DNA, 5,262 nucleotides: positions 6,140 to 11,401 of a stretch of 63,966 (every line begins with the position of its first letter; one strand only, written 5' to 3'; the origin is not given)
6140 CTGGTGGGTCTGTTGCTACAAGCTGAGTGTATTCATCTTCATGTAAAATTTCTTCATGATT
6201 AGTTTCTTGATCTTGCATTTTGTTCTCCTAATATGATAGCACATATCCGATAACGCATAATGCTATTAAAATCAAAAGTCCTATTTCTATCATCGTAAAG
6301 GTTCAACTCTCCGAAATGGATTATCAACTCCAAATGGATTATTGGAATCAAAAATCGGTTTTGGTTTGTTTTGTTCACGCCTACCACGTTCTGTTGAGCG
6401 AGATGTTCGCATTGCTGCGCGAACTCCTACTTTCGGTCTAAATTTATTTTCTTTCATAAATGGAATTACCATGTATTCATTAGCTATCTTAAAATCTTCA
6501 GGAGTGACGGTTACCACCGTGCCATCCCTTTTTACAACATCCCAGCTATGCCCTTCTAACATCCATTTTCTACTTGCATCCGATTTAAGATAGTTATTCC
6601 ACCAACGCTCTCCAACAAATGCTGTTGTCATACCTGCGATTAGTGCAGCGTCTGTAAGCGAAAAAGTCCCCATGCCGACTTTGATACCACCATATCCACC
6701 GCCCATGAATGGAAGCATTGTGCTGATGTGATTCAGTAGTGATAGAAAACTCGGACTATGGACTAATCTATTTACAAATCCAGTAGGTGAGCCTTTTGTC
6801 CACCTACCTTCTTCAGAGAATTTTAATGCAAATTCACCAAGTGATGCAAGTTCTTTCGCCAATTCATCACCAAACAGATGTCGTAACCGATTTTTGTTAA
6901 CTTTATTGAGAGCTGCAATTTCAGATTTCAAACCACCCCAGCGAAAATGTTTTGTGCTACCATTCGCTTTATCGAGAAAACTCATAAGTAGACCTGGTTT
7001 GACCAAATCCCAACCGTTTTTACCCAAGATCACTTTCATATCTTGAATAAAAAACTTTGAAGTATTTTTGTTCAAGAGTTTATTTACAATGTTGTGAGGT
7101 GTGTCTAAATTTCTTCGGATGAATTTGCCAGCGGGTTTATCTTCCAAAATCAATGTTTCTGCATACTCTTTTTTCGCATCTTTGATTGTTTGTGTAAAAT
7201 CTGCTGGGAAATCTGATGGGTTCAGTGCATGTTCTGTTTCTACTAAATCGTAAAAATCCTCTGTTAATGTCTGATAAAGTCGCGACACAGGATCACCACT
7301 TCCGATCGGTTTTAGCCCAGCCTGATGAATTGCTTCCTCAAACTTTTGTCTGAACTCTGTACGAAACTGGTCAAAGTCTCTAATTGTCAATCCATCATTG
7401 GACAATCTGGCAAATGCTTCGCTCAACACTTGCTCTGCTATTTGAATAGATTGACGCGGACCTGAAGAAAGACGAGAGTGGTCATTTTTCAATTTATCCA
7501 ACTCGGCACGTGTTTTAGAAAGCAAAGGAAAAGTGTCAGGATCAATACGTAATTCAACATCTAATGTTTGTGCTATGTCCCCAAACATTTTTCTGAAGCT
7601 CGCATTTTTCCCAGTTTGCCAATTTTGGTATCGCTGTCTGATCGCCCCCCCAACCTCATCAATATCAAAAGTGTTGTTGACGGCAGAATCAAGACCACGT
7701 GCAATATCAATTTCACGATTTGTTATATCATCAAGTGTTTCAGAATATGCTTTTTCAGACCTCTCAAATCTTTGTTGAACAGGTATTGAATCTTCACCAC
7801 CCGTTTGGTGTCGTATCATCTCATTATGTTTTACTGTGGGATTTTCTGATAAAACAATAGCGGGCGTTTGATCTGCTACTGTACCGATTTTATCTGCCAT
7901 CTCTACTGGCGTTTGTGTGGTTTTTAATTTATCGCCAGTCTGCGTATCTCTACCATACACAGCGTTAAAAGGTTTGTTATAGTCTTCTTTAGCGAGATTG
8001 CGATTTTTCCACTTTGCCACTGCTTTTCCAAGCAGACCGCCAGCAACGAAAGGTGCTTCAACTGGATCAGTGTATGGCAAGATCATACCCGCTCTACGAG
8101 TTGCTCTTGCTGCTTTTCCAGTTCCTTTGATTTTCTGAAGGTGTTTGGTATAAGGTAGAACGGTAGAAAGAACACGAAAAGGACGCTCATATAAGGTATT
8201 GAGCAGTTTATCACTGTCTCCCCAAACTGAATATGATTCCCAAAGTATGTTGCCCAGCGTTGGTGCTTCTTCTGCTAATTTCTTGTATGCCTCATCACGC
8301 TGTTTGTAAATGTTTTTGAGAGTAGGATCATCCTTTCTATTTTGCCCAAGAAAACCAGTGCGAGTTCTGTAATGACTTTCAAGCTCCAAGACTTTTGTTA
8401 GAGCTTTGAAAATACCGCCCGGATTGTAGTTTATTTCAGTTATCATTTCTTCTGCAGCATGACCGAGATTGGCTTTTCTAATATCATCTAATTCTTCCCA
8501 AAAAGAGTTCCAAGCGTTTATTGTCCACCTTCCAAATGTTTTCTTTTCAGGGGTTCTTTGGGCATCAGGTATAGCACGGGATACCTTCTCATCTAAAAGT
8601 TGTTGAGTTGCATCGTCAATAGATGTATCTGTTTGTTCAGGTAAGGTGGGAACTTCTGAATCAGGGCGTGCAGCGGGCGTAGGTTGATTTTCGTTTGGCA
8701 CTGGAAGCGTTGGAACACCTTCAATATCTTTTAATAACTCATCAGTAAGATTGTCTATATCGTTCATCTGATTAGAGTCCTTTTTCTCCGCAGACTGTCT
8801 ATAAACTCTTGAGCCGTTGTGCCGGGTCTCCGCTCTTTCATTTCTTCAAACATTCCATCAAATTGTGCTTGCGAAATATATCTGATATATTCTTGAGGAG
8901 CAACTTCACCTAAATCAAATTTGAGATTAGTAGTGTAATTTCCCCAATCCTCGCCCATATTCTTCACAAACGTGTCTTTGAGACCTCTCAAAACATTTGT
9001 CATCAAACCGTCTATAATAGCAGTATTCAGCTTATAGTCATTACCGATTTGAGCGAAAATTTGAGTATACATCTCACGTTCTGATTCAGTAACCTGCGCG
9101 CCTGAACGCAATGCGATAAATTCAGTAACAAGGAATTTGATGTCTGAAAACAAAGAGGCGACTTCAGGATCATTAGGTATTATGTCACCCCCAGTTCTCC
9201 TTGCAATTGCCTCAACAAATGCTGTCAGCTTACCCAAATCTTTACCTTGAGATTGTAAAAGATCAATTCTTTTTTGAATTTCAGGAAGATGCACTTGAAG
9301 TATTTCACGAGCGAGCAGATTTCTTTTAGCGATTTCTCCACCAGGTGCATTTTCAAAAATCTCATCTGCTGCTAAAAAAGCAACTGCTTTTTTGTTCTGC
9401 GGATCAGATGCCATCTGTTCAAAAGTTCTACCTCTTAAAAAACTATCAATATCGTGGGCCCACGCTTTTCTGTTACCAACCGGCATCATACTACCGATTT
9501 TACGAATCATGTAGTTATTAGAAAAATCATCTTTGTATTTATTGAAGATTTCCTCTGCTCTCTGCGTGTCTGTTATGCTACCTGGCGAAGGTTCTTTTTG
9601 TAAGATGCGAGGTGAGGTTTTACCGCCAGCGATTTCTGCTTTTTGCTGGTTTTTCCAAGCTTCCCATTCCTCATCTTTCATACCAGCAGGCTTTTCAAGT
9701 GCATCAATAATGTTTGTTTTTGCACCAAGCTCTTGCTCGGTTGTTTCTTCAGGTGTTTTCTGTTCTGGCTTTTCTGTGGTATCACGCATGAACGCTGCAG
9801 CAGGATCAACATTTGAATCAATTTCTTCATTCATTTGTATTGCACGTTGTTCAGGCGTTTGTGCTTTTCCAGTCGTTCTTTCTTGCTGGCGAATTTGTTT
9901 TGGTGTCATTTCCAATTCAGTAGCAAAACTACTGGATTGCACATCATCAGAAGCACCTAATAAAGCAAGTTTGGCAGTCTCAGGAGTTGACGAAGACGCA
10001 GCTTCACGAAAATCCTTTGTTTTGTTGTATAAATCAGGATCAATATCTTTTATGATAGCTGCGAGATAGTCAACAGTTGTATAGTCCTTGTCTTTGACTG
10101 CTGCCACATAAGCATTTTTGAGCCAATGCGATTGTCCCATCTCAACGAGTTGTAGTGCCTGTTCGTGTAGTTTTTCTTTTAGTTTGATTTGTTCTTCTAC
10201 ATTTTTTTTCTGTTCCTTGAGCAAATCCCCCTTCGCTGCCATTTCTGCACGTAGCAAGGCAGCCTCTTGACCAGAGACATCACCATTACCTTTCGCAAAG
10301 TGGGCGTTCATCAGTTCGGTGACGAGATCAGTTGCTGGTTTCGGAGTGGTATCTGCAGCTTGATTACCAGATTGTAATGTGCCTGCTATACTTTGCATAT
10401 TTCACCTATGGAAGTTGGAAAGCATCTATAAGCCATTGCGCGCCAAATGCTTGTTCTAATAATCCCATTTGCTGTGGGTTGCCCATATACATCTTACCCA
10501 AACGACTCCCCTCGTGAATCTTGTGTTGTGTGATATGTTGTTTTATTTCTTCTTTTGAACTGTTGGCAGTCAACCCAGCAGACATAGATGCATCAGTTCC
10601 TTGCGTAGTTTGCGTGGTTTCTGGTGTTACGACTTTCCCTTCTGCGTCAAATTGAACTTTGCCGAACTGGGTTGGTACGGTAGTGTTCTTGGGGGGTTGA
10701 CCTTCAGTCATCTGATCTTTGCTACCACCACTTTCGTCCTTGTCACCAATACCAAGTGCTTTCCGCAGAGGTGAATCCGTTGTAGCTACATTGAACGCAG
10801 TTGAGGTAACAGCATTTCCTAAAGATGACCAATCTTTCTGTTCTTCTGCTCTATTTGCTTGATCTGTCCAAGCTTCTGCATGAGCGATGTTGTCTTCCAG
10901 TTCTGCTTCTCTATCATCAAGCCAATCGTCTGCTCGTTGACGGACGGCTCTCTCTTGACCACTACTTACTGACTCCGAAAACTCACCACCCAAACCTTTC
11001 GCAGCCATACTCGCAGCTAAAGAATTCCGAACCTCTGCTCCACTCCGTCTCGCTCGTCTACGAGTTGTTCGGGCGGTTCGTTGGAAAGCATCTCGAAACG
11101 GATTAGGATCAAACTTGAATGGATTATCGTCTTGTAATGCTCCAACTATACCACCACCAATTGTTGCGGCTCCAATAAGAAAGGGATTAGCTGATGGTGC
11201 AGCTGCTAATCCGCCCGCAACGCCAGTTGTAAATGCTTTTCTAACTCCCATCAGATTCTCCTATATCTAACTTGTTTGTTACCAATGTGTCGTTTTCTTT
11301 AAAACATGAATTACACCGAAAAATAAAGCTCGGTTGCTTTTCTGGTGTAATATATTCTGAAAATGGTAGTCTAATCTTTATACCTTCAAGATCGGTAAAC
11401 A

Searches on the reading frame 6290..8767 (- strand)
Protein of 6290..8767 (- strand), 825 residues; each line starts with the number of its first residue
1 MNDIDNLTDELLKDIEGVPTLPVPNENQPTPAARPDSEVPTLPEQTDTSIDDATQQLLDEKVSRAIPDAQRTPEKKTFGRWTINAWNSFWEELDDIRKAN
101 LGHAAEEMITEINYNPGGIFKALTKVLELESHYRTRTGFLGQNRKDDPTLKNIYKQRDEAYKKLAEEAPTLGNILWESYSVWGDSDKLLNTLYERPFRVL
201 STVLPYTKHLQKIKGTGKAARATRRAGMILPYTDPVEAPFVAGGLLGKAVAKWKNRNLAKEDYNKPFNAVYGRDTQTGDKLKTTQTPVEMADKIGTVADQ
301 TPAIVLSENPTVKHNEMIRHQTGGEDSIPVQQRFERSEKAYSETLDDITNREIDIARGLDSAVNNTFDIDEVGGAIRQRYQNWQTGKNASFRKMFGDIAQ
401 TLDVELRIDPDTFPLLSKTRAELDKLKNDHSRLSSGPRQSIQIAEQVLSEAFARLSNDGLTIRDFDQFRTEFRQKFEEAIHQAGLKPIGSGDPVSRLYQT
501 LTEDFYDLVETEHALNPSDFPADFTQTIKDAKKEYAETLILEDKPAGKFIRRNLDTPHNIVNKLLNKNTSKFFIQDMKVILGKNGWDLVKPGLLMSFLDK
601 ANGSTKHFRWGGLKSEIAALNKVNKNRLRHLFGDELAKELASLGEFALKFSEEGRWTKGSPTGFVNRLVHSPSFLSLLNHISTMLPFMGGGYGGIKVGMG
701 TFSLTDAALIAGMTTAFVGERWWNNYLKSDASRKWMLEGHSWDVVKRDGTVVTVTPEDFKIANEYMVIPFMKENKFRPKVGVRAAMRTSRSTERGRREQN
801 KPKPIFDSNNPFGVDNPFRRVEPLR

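Call 5: search_protein_families(library=pfam, proteins=[window:6290-8767:-], max_evalue=0.1)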
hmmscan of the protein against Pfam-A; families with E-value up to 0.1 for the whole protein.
window:6290-8767:- (825 aa): 0 families

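Call 14: search_protein_families(library=phrogs, proteins=[window:6290-8767:-], max_evalue=0.01)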
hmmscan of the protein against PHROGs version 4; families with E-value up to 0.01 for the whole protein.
window:6290-8767:- (825 aa): 1 family
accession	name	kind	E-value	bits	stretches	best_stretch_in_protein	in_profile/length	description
phrog_770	-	other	0.002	17.7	0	420-644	336-560/668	DNA transfer protein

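Call 57: search_protein_families(library=ncbifam, proteins=[window:6290-8767:-], max_evalue=0.05)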
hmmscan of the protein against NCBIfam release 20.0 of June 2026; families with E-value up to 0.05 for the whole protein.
window:6290-8767:- (825 aa): 0 families

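Call 58: search_protein_families(library=phrogs, alignment_id=A2, max_evalue=0.05)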
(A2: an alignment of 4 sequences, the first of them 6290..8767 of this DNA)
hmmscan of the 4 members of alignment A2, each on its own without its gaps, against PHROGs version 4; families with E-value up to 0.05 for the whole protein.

A. member 1, window:6290-8767:- (825 aa): 1 family
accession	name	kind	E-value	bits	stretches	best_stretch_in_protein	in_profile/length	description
phrog_770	-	other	0.002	17.7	1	420-644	336-560/668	DNA transfer protein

B. families by the number of members that match (of 4 scanned): 2 families
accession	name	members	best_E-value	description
phrog_770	-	1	0.002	DNA transfer protein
phrog_7671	-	1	0.045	-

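Call 84: search_dna_similar(query=window:6290-8767:-, collection=phages, mode=protein, max_evalue=0.01, max_rows=10)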
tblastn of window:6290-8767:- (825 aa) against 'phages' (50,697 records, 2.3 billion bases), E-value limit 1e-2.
No match.

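Call 96: search_solved_structures(query=A2, max_evalue=5)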
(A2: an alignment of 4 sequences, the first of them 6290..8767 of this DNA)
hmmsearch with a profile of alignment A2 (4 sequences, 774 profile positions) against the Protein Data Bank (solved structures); distinct sequences matched with E-value up to 5: 4.
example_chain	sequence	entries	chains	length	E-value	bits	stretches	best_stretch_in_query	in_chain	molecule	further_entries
1f0i_A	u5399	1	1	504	0.13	13.7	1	581-638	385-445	PHOSPHOLIPASE D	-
1v0r_A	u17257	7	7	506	0.14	13.6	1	581-638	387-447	PHOSPHOLIPASE D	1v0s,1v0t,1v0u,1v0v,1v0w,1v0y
9bt4_B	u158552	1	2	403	0.46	11.9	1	346-427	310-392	Pyruvate:Ferredoxin Oxidoreductase, subunit alpha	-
8ctp_A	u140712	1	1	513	1.7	10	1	582-638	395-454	Phospholipase D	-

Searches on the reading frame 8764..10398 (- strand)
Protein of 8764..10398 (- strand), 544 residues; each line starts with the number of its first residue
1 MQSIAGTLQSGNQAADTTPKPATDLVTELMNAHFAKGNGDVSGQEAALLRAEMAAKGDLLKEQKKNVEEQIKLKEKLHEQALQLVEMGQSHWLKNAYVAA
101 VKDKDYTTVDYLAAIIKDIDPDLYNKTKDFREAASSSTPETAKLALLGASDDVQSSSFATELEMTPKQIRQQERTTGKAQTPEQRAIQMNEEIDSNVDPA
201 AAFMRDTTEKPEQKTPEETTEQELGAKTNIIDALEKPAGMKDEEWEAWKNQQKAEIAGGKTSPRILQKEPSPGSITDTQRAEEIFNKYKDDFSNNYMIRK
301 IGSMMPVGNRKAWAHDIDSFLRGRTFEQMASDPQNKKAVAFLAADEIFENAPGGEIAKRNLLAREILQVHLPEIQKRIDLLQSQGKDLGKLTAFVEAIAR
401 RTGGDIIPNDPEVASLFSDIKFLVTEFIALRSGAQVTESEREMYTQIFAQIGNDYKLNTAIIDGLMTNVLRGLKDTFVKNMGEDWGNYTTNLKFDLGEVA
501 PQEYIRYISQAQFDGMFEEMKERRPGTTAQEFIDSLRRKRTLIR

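Call 5: search_protein_families(library=pfam, proteins=[window:8764-10398:-], max_evalue=0.1)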
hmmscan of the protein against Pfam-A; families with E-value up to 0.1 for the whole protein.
window:8764-10398:- (544 aa): 0 families

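Call 14: search_protein_families(library=phrogs, proteins=[window:8764-10398:-], max_evalue=0.01)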
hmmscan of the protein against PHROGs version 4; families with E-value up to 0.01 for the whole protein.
window:8764-10398:- (544 aa): 0 families

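Call 57: search_protein_families(library=ncbifam, proteins=[window:8764-10398:-], max_evalue=0.05)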
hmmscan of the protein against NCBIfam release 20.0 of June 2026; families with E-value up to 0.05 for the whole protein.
window:8764-10398:- (544 aa): 1 family
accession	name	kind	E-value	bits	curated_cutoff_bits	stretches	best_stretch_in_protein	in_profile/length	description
NF004936.0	PRK06289.1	equivalog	0.026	13.3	375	1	57-162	13-113/405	acetyl-CoA acetyltransferase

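Call 99: search_solved_structures(query=A8, max_evalue=5)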
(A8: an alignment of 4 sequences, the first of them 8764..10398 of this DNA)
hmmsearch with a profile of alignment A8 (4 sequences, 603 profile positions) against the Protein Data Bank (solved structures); distinct sequences matched with E-value up to 5: 3.
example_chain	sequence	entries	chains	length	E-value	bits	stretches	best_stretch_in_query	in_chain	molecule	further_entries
8eki_C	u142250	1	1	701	0.16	13.5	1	460-539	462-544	Protein transport protein TIP20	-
3fhn_A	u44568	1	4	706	0.16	13.5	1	460-539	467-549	Protein transport protein TIP20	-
2bng_A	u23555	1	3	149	1.1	10.8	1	76-111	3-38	MB2760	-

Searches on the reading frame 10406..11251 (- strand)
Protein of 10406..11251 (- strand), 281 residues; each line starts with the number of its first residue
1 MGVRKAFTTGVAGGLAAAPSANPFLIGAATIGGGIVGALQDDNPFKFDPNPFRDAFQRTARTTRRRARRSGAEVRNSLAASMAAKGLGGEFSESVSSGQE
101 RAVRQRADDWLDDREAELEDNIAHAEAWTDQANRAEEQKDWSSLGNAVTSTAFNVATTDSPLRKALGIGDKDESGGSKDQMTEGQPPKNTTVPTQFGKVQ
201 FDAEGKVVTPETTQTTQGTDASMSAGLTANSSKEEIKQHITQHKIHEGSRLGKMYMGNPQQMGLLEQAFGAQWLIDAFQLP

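Call 5: search_protein_families(library=pfam, proteins=[window:10406-11251:-], max_evalue=0.1)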
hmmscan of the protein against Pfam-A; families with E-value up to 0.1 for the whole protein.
window:10406-11251:- (281 aa): 1 family
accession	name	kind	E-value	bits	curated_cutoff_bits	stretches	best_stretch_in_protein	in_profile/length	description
PF24040.1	DUF7349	-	0.0022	18.1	27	1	188-207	5-24/50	Domain of unknown function (DUF7349)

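Call 14: search_protein_families(library=phrogs, proteins=[window:10406-11251:-], max_evalue=0.01)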
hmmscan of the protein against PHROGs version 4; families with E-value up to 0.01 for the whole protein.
window:10406-11251:- (281 aa): 0 families

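Call 57: search_protein_families(library=ncbifam, proteins=[window:10406-11251:-], max_evalue=0.05)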
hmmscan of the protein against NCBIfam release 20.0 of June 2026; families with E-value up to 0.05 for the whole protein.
window:10406-11251:- (281 aa): 0 families

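Call 100: search_solved_structures(query=A9, max_evalue=5)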
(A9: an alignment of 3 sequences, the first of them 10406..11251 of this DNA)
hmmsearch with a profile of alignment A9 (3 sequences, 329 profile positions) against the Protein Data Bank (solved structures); distinct sequences matched with E-value up to 5: 3.
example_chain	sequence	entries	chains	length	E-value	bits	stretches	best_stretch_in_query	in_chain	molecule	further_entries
7uni_A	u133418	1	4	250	0.03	17.1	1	136-225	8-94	SP2-ZnPPaM designed chlorophyll dimer protein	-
7unh_A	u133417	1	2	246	0.03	17.1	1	136-225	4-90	SP2 designed chlorophyll dimer protein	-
5xxb_c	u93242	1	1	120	0.32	13.7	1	63-121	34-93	Ribosomal protein eL31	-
